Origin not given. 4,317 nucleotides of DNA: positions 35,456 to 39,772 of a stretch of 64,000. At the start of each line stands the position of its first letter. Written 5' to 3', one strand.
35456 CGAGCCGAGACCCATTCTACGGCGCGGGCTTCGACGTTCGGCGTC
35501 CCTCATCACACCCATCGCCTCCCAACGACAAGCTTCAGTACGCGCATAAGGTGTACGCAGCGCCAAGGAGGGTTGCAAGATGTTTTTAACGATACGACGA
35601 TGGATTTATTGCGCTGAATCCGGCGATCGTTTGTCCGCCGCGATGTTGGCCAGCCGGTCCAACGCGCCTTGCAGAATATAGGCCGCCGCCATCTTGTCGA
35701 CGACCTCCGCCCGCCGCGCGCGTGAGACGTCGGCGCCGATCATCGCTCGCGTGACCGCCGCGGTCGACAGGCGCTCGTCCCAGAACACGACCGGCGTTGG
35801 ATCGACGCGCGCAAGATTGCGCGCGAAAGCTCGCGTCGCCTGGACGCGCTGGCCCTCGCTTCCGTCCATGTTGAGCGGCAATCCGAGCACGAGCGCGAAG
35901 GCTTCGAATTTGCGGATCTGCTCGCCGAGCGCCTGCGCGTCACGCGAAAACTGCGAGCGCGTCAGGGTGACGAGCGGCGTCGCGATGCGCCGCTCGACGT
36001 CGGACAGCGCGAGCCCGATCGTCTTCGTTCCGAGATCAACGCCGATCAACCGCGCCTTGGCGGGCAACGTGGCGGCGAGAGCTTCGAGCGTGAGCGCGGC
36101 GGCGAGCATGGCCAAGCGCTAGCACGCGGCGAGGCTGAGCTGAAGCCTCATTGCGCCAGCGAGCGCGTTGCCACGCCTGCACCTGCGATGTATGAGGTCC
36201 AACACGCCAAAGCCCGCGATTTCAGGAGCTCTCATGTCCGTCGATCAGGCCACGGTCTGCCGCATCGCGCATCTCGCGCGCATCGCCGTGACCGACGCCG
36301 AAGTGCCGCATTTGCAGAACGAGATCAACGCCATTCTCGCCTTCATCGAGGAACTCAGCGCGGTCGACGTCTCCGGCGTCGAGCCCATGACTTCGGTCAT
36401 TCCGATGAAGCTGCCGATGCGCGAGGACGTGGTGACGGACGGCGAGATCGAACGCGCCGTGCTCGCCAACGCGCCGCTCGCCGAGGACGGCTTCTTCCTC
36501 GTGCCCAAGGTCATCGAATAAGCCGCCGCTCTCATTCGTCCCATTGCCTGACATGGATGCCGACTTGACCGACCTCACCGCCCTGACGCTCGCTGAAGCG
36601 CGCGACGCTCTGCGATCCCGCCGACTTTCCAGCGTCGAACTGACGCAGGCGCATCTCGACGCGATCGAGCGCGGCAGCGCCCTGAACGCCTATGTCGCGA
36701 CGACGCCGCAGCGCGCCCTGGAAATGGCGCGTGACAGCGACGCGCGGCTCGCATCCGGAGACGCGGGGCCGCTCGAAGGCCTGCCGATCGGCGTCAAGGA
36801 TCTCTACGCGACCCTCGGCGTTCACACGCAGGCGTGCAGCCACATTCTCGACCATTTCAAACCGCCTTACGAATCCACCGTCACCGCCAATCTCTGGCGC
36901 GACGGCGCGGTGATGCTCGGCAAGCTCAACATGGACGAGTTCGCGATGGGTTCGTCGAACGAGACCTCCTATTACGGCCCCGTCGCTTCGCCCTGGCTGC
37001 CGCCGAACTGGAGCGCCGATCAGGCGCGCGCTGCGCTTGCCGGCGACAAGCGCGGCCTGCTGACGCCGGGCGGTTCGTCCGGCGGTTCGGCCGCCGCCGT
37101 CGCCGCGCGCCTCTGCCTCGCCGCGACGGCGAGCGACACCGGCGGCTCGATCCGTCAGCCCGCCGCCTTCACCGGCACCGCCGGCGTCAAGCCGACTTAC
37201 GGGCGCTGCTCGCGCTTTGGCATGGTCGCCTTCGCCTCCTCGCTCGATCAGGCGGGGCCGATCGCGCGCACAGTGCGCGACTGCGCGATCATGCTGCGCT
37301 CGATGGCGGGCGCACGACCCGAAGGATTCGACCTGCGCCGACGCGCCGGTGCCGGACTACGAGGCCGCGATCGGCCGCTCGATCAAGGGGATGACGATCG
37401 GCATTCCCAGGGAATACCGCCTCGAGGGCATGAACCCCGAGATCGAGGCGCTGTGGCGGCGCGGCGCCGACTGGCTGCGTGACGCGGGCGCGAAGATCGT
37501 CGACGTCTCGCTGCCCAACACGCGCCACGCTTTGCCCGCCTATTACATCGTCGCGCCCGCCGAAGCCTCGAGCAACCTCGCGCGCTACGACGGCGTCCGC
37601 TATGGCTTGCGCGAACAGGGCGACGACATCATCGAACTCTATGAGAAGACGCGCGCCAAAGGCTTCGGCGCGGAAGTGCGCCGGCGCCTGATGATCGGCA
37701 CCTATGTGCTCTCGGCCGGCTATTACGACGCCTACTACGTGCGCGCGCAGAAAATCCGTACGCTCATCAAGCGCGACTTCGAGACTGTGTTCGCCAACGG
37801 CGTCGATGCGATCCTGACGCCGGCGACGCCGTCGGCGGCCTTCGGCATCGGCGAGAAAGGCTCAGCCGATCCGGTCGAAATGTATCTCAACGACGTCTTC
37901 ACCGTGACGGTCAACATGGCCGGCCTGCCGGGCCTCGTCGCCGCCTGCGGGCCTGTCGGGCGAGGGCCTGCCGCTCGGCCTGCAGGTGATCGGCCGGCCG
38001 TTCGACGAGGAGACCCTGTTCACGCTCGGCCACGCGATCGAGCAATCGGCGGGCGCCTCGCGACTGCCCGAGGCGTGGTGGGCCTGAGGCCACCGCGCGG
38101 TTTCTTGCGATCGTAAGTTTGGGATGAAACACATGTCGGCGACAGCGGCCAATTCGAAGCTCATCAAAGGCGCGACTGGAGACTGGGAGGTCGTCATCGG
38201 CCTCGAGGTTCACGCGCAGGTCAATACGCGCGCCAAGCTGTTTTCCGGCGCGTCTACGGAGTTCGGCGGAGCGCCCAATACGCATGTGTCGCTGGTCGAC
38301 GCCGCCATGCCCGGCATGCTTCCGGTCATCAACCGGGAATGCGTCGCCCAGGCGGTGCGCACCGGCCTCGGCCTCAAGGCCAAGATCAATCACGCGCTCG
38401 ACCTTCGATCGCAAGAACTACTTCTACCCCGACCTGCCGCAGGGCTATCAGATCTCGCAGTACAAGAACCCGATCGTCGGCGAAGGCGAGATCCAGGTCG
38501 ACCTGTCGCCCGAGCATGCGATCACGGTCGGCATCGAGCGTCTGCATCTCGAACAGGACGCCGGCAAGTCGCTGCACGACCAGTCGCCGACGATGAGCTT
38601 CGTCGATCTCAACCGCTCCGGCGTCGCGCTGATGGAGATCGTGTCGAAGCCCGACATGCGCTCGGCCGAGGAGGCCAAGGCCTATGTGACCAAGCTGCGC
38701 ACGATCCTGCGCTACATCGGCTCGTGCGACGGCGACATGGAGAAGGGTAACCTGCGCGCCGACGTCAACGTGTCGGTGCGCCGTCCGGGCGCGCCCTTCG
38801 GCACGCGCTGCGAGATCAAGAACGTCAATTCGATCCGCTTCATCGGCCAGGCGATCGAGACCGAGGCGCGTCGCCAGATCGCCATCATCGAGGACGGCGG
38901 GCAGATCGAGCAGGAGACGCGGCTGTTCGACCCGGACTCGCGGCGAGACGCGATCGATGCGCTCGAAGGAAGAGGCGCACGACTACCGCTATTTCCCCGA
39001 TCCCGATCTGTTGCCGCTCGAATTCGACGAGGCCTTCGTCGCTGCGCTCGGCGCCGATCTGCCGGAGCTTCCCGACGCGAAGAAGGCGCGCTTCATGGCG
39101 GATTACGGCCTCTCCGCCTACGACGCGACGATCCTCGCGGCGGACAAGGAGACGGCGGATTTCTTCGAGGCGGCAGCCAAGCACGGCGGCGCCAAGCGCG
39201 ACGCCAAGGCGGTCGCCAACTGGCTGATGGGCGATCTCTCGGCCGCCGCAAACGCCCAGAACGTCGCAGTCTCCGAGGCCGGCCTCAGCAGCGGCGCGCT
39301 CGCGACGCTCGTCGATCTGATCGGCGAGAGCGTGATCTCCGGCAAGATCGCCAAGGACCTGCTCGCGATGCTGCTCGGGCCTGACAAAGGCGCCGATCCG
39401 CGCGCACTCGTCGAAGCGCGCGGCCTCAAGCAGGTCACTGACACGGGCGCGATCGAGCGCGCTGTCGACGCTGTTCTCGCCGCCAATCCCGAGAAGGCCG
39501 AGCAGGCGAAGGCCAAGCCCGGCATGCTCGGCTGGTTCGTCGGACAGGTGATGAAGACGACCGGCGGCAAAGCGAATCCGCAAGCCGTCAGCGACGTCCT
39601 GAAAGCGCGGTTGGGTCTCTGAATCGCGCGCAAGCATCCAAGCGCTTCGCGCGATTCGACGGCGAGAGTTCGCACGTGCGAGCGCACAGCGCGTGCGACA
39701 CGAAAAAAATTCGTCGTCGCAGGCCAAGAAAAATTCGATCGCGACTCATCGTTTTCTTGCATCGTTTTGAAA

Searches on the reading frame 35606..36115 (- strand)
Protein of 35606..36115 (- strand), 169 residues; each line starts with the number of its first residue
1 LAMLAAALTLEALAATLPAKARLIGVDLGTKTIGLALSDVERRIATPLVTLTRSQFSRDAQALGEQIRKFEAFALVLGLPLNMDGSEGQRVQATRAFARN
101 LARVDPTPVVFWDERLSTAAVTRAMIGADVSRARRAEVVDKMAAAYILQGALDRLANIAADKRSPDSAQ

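Call 74: search_protein_families(library=pfam, proteins=[window:35606-36115:-], max_evalue=0.001)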
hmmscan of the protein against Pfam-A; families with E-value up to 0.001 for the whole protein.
window:35606-36115:- (169 aa): 1 family
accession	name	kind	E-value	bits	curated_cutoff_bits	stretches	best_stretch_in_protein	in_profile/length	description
PF03652.20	RuvX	-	5.1e-39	134.1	29.2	1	22-153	2-133/134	Holliday junction resolvase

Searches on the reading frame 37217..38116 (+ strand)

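Call 74: search_protein_families(library=pfam, proteins=[window:37217-38116:+], max_evalue=0.001)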
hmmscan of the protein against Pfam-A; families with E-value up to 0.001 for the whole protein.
window:37217-38116:+ (299 aa): 1 family
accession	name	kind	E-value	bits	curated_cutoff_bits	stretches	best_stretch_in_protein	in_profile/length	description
PF01425.27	Amidase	-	5.3e-47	161.3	27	1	31-243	207-420/445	Amidase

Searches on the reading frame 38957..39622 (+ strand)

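Call 74: search_protein_families(library=pfam, proteins=[window:38957-39622:+], max_evalue=0.001)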
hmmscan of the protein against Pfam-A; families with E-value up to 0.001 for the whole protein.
window:38957-39622:+ (221 aa): 2 families
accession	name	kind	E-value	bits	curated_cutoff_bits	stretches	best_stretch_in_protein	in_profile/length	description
PF02637.23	GatB_Yqey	-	6.7e-44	149.8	27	1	68-219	1-148/148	GatB domain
PF02934.20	GatB_N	-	4.1e-07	29.9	23.4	1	1-28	249-276/277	GatB/GatE catalytic domain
